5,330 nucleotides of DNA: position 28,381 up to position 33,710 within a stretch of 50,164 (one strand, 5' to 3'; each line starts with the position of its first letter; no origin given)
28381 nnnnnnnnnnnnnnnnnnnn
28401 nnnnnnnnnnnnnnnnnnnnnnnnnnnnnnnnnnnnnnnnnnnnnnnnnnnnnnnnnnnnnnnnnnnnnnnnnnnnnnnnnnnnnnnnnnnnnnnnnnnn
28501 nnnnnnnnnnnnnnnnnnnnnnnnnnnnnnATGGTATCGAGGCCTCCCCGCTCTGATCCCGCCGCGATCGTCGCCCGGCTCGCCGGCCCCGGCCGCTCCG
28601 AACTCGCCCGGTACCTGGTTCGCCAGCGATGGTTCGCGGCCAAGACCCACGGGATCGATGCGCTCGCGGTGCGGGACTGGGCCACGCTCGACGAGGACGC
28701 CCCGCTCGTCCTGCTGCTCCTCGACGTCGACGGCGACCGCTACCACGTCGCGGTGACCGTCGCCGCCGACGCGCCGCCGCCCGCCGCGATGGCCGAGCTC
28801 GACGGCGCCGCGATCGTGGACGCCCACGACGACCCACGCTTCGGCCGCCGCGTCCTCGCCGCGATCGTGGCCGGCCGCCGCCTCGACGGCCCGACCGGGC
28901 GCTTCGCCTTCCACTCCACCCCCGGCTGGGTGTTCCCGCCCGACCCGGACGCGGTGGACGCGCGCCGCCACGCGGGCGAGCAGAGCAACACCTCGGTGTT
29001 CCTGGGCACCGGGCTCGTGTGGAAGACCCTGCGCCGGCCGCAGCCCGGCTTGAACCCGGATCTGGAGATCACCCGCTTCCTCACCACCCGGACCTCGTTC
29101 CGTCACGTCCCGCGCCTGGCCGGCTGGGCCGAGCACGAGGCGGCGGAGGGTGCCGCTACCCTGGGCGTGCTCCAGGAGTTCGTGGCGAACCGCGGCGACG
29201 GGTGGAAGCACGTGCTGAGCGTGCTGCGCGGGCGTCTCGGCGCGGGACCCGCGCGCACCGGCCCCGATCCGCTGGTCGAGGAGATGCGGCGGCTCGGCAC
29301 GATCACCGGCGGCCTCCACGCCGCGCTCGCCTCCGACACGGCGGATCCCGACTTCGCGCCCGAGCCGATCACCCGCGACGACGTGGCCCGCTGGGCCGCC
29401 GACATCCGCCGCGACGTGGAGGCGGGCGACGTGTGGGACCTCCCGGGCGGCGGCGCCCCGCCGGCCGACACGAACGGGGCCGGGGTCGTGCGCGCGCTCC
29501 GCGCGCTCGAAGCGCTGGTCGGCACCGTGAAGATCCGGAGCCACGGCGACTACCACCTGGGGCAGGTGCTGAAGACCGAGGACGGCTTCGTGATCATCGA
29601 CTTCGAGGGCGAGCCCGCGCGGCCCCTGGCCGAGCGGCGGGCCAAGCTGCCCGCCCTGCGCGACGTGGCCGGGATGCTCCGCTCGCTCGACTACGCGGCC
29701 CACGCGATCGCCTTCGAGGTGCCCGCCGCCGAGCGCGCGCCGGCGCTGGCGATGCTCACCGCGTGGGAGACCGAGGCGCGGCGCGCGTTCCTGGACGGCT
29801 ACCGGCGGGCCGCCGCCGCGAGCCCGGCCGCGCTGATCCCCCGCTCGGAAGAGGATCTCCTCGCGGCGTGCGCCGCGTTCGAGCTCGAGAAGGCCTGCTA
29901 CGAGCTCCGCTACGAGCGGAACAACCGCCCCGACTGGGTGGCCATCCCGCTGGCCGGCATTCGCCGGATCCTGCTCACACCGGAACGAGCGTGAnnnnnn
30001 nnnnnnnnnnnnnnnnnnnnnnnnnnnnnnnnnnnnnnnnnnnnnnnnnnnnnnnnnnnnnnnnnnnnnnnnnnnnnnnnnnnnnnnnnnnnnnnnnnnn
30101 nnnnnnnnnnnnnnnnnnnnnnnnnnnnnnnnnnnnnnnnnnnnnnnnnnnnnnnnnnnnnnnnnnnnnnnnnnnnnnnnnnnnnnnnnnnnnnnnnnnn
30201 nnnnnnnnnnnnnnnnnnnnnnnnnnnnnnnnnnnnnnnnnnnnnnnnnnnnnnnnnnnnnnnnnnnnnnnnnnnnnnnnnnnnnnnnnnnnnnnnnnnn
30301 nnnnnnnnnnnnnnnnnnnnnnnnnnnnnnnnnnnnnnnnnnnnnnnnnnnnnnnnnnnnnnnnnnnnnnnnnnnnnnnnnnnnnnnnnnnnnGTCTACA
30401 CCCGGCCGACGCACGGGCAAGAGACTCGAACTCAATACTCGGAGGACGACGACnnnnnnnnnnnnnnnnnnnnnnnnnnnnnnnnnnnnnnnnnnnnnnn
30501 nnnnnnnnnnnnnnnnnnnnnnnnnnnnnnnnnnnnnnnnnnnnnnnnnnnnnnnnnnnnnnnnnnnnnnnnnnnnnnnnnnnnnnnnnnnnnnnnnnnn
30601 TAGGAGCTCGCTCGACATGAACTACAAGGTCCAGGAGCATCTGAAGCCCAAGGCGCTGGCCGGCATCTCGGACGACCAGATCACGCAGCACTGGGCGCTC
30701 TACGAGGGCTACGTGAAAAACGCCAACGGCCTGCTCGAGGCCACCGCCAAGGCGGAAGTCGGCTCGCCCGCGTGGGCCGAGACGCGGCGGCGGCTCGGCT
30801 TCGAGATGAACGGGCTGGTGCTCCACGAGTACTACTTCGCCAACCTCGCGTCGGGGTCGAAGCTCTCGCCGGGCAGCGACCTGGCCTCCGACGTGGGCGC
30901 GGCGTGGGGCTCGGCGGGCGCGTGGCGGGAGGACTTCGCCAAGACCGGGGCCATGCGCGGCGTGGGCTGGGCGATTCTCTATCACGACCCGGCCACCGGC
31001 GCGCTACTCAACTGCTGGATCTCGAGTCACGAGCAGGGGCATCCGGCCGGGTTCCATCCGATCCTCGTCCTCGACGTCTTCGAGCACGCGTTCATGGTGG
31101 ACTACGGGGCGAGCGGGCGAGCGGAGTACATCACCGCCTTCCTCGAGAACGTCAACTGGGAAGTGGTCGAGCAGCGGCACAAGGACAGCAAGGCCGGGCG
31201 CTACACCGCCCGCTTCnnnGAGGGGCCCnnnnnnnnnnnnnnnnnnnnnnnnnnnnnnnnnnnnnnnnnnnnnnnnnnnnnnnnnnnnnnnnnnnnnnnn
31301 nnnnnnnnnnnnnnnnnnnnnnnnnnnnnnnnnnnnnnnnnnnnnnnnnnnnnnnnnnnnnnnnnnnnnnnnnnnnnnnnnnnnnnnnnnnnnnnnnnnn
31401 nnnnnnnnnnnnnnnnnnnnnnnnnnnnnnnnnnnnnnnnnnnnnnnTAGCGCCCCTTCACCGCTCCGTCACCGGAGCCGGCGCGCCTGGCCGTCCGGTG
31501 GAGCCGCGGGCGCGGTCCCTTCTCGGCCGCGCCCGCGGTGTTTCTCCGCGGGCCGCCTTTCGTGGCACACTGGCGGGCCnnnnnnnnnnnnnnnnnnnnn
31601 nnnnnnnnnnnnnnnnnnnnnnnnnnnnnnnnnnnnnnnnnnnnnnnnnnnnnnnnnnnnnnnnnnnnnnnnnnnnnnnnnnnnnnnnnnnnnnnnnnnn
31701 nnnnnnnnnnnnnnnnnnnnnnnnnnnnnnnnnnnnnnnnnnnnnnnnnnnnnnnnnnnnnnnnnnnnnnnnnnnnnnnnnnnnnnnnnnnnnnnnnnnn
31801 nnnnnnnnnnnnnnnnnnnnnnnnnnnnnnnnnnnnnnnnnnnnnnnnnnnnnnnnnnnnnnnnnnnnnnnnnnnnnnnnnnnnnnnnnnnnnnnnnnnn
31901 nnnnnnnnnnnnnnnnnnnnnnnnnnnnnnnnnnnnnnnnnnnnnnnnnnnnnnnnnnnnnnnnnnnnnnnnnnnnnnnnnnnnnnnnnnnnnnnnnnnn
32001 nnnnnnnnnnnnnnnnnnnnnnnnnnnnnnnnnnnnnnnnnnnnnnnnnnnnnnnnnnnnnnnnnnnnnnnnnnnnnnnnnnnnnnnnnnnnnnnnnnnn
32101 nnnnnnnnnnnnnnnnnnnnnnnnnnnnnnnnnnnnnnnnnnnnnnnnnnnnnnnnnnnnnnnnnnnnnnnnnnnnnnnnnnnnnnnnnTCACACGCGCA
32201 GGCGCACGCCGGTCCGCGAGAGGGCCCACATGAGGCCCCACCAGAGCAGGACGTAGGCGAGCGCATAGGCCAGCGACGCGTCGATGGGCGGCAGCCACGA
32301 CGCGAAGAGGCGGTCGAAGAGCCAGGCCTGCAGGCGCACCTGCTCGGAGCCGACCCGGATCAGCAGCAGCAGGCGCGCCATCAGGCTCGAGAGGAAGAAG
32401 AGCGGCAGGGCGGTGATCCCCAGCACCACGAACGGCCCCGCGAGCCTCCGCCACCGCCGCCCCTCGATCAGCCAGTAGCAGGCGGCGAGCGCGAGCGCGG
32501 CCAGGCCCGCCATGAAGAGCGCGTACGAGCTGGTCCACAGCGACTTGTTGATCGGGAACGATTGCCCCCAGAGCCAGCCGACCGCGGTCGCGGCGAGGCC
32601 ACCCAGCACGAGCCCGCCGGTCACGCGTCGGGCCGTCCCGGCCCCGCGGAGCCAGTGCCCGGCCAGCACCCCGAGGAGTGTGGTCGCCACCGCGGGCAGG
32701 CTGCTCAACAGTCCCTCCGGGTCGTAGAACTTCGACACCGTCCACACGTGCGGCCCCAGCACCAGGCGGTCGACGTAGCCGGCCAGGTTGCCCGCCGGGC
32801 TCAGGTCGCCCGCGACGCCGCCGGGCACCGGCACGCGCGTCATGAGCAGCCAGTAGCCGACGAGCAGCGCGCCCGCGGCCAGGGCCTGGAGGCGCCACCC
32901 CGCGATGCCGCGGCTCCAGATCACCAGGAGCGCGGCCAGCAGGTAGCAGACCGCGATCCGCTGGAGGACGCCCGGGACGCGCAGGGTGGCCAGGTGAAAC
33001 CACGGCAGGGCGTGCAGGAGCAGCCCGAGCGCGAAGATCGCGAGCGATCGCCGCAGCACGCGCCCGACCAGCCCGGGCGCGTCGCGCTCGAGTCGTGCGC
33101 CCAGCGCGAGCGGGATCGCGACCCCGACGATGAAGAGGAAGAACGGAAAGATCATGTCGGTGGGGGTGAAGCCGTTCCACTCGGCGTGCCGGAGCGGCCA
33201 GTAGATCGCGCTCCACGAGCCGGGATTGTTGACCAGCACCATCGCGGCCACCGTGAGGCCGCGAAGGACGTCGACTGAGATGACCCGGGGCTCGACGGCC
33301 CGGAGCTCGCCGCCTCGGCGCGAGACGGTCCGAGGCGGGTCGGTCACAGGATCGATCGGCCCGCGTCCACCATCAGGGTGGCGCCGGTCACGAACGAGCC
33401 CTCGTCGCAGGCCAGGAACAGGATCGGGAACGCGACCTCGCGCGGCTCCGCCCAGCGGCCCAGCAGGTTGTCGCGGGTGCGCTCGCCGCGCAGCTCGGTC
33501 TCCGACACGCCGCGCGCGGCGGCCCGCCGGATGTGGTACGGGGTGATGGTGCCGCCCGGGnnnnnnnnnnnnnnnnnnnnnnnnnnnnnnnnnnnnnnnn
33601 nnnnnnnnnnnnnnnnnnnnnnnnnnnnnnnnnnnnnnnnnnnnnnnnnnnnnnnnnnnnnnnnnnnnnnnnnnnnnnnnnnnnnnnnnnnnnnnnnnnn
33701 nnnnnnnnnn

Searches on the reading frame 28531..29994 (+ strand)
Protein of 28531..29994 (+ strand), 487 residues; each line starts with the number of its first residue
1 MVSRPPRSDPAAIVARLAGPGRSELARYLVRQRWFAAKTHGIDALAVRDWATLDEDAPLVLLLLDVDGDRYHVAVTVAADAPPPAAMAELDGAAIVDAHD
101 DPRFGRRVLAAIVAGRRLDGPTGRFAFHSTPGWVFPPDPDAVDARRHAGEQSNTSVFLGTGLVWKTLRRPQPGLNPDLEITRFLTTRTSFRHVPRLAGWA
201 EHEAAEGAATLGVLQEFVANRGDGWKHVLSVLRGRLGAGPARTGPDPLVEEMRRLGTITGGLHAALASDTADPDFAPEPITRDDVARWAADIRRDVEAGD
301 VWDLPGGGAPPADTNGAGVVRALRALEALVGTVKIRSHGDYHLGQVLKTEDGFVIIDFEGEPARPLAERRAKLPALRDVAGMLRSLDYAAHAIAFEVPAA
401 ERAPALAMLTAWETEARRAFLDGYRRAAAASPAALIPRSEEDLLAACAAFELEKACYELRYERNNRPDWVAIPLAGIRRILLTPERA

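Call 10: search_protein_families(library=pfam, proteins=[window:28531-29994:+], max_evalue=0.01)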
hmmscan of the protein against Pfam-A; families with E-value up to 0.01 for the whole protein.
window:28531-29994:+ (487 aa): 1 family
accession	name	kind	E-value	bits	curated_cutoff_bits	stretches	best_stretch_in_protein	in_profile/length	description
PF18085.6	Mak_N_cap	-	2.3e-07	32.2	22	1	28-92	1-69/87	Maltokinase N-terminal cap domain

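Call 11: search_protein_families(library=ncbifam, proteins=[window:28531-29994:+], max_evalue=0.01)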
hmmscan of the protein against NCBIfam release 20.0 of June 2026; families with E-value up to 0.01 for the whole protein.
window:28531-29994:+ (487 aa): 3 families
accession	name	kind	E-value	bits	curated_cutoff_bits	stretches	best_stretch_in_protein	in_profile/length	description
TIGR02457.1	TreS_Cterm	hypoth_equivalog_domain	2.2e-99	333.5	375.05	1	25-481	32-529/529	putative maltokinase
NF041273.1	GlcN_kinase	equivalog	1.5e-35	123.3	550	1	144-479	76-389/391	glucosamine kinase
NF011293.0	PRK14705.1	equivalog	3.1e-34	117.8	2376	1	91-482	99-471/1224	1,4-alpha-glucan branching enzyme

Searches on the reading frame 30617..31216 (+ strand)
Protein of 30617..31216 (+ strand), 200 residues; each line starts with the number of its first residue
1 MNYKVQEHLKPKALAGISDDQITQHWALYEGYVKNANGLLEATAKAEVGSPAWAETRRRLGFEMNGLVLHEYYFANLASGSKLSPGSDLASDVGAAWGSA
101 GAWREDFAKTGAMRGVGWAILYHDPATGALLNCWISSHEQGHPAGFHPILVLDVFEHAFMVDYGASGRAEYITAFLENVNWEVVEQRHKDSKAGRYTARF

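Call 71: search_protein_families(library=pfam, proteins=[window:30617-31216:+], max_evalue=0.001)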
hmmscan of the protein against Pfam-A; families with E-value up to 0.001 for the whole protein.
window:30617-31216:+ (200 aa): 2 families
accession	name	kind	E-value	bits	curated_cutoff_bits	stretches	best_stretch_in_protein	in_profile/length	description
PF02777.23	Sod_Fe_C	-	2.8e-22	79.1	20.9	1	87-187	3-102/102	Iron/manganese superoxide dismutases, C-terminal domain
PF00081.27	Sod_Fe_N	-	7.5e-05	23.6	27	1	17-78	18-82/82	Iron/manganese superoxide dismutases, alpha-hairpin domain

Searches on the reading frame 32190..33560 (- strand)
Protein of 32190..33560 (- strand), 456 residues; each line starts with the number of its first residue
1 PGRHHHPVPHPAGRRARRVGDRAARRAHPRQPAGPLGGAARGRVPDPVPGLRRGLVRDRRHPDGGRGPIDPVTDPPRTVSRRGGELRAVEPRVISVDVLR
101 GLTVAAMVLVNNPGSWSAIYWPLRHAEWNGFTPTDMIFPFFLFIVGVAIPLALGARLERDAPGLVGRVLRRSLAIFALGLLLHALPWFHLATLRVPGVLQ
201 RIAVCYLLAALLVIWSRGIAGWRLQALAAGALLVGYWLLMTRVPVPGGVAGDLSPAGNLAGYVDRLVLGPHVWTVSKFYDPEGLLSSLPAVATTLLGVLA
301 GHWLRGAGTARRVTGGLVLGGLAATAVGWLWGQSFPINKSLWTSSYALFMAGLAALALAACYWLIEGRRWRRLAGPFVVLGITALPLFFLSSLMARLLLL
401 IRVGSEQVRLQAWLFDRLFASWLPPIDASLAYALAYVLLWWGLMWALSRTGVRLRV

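Call 71: search_protein_families(library=pfam, proteins=[window:32190-33560:-], max_evalue=0.001)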
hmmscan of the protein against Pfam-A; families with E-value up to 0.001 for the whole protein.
window:32190-33560:- (456 aa): 1 family
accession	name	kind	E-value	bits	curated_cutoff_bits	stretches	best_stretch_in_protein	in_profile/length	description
PF16401.11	DUF5009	-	6e-05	23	25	1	126-208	46-129/260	Domain of unknown function (DUF5009)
